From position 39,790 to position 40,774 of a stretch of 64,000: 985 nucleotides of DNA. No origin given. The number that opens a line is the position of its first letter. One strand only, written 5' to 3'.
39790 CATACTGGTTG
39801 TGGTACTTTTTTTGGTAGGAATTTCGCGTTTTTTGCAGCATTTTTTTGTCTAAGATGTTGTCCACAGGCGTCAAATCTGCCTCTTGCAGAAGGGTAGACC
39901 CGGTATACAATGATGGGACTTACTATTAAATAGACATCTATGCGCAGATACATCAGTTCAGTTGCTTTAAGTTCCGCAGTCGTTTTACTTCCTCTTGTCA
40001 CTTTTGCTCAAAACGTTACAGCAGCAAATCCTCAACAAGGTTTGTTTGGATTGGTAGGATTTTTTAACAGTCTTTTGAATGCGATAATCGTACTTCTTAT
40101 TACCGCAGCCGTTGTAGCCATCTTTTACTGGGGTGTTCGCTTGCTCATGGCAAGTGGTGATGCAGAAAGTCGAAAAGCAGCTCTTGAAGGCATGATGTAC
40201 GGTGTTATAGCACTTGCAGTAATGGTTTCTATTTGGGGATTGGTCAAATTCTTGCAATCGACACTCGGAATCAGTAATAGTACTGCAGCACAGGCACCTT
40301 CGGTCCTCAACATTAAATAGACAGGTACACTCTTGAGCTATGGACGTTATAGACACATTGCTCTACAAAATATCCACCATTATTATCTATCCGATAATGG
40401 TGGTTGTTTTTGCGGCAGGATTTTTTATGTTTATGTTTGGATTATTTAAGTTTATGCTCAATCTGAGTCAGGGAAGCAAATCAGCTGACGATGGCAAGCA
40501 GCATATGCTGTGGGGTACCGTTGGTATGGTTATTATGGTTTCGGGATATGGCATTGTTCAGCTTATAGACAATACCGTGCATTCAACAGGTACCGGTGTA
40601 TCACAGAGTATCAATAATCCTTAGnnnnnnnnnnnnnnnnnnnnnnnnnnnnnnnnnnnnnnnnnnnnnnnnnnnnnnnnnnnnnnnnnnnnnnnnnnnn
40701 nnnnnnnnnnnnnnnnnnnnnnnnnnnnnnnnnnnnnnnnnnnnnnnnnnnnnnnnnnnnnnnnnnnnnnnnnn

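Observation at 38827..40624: Tandem array of five paralogous TrbC/VirB2-like (T4SS-pilin-like) small secreted proteins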

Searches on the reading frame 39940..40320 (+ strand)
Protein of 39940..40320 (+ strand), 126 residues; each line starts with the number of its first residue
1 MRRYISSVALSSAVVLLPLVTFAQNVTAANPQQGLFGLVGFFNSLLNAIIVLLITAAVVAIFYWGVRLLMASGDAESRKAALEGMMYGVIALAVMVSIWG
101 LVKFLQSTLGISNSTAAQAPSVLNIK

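Call 4: search_protein_families(library=pfam, proteins=[window:39940-40320:+], max_evalue=10)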
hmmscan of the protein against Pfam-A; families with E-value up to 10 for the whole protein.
window:39940-40320:+ (126 aa): 4 families
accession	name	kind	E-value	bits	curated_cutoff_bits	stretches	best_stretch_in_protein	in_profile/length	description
PF18895.5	T4SS_pilin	-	6.1e-09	36.3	26.6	1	38-105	5-71/71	Type IV secretion system pilin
PF06570.16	DUF1129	-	0.036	14.1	29.1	1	34-109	95-175/207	Protein of unknown function (DUF1129)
PF17988.6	VEGFR-2_TMD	-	0.15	11.9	25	1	50-64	7-21/35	VEGFR-2 Transmembrane domain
PF12725.13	DUF3810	-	0.15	11.8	28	1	34-104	15-84/311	Protein of unknown function (DUF3810)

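Call 14: find_encoding_contigs(protein=window:39940-40320:+, flank=10000, max_places=6)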
Protein window:39940-40320:+ (126 aa): 1 contig read that carries it; 1 place shown.
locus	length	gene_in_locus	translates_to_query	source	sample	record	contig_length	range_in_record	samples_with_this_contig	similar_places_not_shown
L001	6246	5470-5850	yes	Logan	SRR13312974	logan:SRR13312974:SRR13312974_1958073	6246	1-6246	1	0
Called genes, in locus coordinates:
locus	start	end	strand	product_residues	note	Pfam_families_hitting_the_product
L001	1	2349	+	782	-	?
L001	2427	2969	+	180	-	PF01209:Ubie_methyltran, PF13489:Methyltransf_23, PF01135:PCMT, PF01728:FtsJ, PF13847:Methyltransf_31, PF08241:Methyltransf_11, PF08242:Methyltransf_12, PF13649:Methyltransf_25, +2 more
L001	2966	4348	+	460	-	PF01547:SBP_bac_1, PF13416:SBP_bac_8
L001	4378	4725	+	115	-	PF04956:TrbC, PF18895:T4SS_pilin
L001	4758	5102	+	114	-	-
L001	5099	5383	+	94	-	-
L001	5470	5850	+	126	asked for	PF18895:T4SS_pilin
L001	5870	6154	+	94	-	-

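Call 15: find_related_loci(query=window:39940-40320:+, collection=genome_contigs, flank=10000)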
Query window:39940-40320:+ (126 aa) in genome_contigs; peptide patterns used: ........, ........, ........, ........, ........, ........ (x = any residue, [..] = any of these).
545 stretches matched a pattern, but none encodes a relative of the query by tblastn (E <= 1e-3).

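Call 16: find_homologous_proteins(query=window:39940-40320:+, max_evalue=0.001)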
Query window:39940-40320:+ (126 aa): 5 proteins with E <= 0.001 among 141 candidates.
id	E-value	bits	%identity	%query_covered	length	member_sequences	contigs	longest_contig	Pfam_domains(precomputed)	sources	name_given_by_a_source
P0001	1.0e-68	246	100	100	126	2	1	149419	PF18895.6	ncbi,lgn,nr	ncbi:MAG: hypothetical protein JWO50_544 [Candidatus Kaiserbacteria bacterium]|nr:hypothetical prote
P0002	2.1e-42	162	66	100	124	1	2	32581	PF18895.6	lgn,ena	-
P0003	1.7e-34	136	57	100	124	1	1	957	PF18895.6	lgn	-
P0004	3.6e-28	116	58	86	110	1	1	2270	-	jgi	jgi:ABC-type maltose transport system permease subunit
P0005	5.5e-14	70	43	84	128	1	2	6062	-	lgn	-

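Call 18: find_encoding_contigs(protein=P0002, flank=10000, max_places=4)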
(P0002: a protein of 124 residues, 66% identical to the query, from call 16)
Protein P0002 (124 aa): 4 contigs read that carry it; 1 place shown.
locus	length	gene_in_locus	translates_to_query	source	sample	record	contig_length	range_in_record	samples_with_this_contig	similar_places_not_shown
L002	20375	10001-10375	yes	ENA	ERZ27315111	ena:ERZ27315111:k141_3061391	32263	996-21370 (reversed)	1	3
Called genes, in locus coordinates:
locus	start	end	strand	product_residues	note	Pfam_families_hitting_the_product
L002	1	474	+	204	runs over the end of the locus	PF13483:Lactamase_B_3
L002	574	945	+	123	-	-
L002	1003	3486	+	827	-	PF00521:DNA_topoisoIV, PF03989:DNA_gyraseA_C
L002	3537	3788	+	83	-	-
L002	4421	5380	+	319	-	-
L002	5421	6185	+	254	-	-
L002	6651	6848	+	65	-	-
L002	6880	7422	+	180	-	PF08704:GCD14 (weak), PF01135:PCMT (weak), PF01209:Ubie_methyltran, PF01728:FtsJ (weak), PF13847:Methyltransf_31, PF08241:Methyltransf_11, PF08242:Methyltransf_12, PF13649:Methyltransf_25, +2 more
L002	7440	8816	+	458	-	PF01547:SBP_bac_1, PF13416:SBP_bac_8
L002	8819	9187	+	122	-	PF18895:T4SS_pilin (weak)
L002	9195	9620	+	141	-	-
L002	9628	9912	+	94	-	-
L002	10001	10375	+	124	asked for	PF18895:T4SS_pilin (weak)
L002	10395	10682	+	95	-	-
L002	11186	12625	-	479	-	PF01564:Spermine_synth (weak)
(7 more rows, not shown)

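Call 31: search_solved_structures(query=A2, max_evalue=10, show_alignments=2)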
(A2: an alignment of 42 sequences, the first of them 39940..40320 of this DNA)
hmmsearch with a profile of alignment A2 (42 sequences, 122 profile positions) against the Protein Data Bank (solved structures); distinct sequences matched with E-value up to 10: 1.
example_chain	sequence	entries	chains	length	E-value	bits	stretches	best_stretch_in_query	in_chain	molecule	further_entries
7rmx_A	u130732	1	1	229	0.39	14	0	50-82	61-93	Tunable symmetric protein, D_3_212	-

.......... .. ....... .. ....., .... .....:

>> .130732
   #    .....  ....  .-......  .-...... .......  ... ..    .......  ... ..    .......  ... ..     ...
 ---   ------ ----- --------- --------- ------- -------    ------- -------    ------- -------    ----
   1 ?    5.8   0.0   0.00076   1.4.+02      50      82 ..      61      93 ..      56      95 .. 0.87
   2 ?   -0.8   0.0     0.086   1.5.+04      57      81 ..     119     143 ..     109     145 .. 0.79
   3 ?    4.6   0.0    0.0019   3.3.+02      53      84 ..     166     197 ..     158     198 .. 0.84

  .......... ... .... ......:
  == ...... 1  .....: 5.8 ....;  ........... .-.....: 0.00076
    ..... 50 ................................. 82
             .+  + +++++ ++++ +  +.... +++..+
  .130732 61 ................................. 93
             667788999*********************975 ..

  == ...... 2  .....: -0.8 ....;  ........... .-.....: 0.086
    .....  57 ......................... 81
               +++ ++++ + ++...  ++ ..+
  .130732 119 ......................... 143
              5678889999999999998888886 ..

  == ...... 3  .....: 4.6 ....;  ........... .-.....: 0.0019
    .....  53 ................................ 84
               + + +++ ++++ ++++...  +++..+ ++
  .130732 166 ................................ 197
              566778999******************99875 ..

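Call 39: predict_structure(alignment_id=A2)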
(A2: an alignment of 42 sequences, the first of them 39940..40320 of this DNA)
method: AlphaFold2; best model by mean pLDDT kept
length: 126 residues; sequences in the alignment: 42
mean_pLDDT: 69.9   pTM: 0.50
mean pLDDT of the five models: 69.9, 69.1, 69.0, 61.3, 59.2
residues with pLDDT >= 90: 5; 70-90: 67; 50-70: 28; < 50: 26
segments of 3 or more residues with pLDDT < 50: 1-3, 23-29, 114-121
pLDDT, mean of each block of 10 residues (from residue 1): 50 51 49 64 78 85 88 86 90 85 77 47 51
secondary structure, 60 per line:
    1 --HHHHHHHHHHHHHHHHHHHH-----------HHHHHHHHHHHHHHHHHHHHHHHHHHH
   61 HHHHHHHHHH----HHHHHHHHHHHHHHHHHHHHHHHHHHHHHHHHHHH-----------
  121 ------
elements in order: H3-22 H34-70 H75-109

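Call 43: fold_search(model_id=the predicted structure, library=pdb)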
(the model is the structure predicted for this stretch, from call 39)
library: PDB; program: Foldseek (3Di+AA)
matches with E <= 10: 172; with E <= 0.001: 0
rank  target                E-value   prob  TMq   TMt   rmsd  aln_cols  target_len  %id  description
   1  8vc9_E                1.0e+00  0.44  0.40  0.15  26.6       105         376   12  Hybrid response regulator LvrB from Leptospira / phosphorylated REC form (released 2024-12-18)
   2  8vc9_F                1.3e+00  0.38  0.39  0.15  25.9       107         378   13  Hybrid response regulator LvrB from Leptospira / phosphorylated REC form (released 2024-12-18)
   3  8vc9_A                1.3e+00  0.35  0.39  0.14  26.6       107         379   13  Hybrid response regulator LvrB from Leptospira / phosphorylated REC form (released 2024-12-18)
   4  9vub_A                1.7e+00  0.69  0.52  0.18  15.5       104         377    9  channel C complex with 3 (released 2026-03-11)
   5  8vc9_B                1.7e+00  0.33  0.38  0.15  26.2       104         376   10  Hybrid response regulator LvrB from Leptospira / phosphorylated REC form (released 2024-12-18)
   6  8vc9_C                1.8e+00  0.30  0.38  0.14  26.4       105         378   13  Hybrid response regulator LvrB from Leptospira / phosphorylated REC form (released 2024-12-18)
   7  9vub_C                1.9e+00  0.54  0.54  0.19  18.5       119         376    8  channel C complex with 3 (released 2026-03-11)
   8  9dzw_A                2.0e+00  0.25  0.39  0.36   9.0       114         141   22  De novo calcium channel hexamer, CalC6_3 with DHR extensions (released 2025-10-01)
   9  9vuc_B                2.3e+00  0.54  0.46  0.17  15.0        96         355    8  channel B complex with 2 (released 2026-03-11)
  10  3t9o_A                2.3e+00  0.23  0.39  0.44  16.5       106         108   15  Regulatory CZB domain of DgcZ (released 2012-09-05)
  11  9p6i_B                2.4e+00  0.38  0.36  0.26  15.4        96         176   10  Crystal Structure of the Histidine Kinase VC2136 from Vibrio cholerae serotype O1 (released 2025-08-20)
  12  4ons_A                2.4e+00  0.16  0.33  0.22   7.1       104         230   10  Structural and thermodynamic characterization of cadherin-beta-catenin-alpha-catenin complex formation (released 2014-04-09)
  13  6cnn_A                2.7e+00  0.44  0.51  0.19  17.2       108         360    7  Cryo-EM structure of the human SK4/calmodulin channel complex in the Ca2+ bound state I (released 2018-05-02)
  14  8vc9_D                2.9e+00  0.21  0.39  0.15  26.4       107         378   13  Hybrid response regulator LvrB from Leptospira / phosphorylated REC form (released 2024-12-18)
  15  9e0h_A                2.9e+00  0.18  0.38  0.33   9.4       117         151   20  De novo calcium channel heptamer, CalC6_3 with DHR extensions. Off target multimerization state (released 2025-10-01)
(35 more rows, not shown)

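Call 81: search_protein_families(library=ncbifam, proteins=[window:39940-40320:+], max_evalue=1)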
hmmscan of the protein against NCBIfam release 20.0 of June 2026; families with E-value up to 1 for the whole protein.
window:39940-40320:+ (126 aa): 3 families
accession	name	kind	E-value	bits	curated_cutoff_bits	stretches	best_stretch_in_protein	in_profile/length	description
NF045849.1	ICE_MMCAP2_0565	equivalog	1.9e-09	37.1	40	1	39-106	10-77/80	Mbov_0395 family pilin-like conjugal transfer protein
TIGR02204.1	MsbA_rel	hypoth_equivalog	0.13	10.9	780.4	1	44-105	19-80/576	ABC transporter, permease/ATP-binding protein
NF043065.1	MMSYN1_0478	equivalog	0.16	11.9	170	1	42-92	40-88/190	MFS transporter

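Call 88: search_dna_similar(query=window:39940-40320:+, collection=plasmids, mode=protein, max_evalue=0.1, max_rows=15)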
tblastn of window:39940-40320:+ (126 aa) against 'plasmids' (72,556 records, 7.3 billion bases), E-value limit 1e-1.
No match.

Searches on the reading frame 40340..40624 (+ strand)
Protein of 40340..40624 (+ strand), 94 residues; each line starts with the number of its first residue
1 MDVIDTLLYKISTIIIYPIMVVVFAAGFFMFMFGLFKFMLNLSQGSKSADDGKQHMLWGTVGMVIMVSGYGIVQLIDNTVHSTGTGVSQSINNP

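Call 4: search_protein_families(library=pfam, proteins=[window:40340-40624:+], max_evalue=10)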
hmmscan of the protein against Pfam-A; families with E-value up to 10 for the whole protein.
window:40340-40624:+ (94 aa): 7 families
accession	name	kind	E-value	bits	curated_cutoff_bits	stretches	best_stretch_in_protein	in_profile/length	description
PF18895.5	T4SS_pilin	-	0.00046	20.7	26.6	1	4-76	5-71/71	Type IV secretion system pilin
PF04515.18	Choline_transpo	-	0.036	13.7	26.9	1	7-87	34-126/326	Plasma-membrane choline transporter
PF04246.17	RseC_MucC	-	0.12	12.7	24.4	1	23-82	63-120/130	Positive regulator of sigma(E), RseC/MucC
PF11204.13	DUF2985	-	0.13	12.8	22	1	14-44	11-41/78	Protein of unknown function (DUF2985)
PF00482.28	T2SSF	-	0.2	12.1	25.2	1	9-35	96-122/125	Type II secretion system (T2SS), protein F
PF11381.13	DUF3185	-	0.22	11.9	25.3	1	61-88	10-37/59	Protein of unknown function (DUF3185)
PF03994.20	DUF350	-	1.5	9.3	26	1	34-76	53-96/133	Domain of Unknown Function (DUF350)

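Call 81: search_protein_families(library=ncbifam, proteins=[window:40340-40624:+], max_evalue=1)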
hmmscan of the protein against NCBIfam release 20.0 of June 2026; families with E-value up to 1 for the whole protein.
window:40340-40624:+ (94 aa): 3 families
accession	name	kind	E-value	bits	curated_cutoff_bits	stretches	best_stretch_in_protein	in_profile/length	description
NF045849.1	ICE_MMCAP2_0565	equivalog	0.0021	17.7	40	1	8-76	10-76/80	Mbov_0395 family pilin-like conjugal transfer protein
NF038018.1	qmoC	equivalog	0.067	12.6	300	1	12-65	150-202/360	quinone-interacting membrane-bound oxidoreductase complex subunit QmoC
TIGR04286.1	MSEP-CTERM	equivalog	0.19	9.6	150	1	8-69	164-225/920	MSEP-CTERM sorting domain-containing protein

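Call 96: search_protein_representatives(alignment_id=A6)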
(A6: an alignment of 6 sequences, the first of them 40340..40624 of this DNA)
Query: 6 sequences, 99 profile positions. Proteins with E-value up to 0.001 (for the whole library): 6351; up to 1e-10: 996; up to 1e-30: 3. The best 150 are listed.
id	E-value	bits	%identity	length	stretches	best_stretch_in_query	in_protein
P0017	1.8e-44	165.6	-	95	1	1-92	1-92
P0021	2.0e-36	139.8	-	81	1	20-99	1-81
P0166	2.9e-32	126.4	-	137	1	4-95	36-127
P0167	4.6e-29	116.2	-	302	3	13-83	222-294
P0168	5.7e-29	115.9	-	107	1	1-92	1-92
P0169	8.5e-29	115.3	-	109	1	1-98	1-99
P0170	5.0e-28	112.9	-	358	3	6-87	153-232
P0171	1.2e-27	111.6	-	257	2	7-84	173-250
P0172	1.8e-27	111.1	-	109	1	3-84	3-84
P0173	6.2e-27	109.4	-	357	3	11-81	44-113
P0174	6.5e-27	109.3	-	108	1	1-88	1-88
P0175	1.3e-25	105.1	-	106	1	2-95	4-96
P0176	1.8e-25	104.6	-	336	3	8-87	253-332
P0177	4.8e-25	103.3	-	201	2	4-81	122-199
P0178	1.4e-24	101.8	-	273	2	3-83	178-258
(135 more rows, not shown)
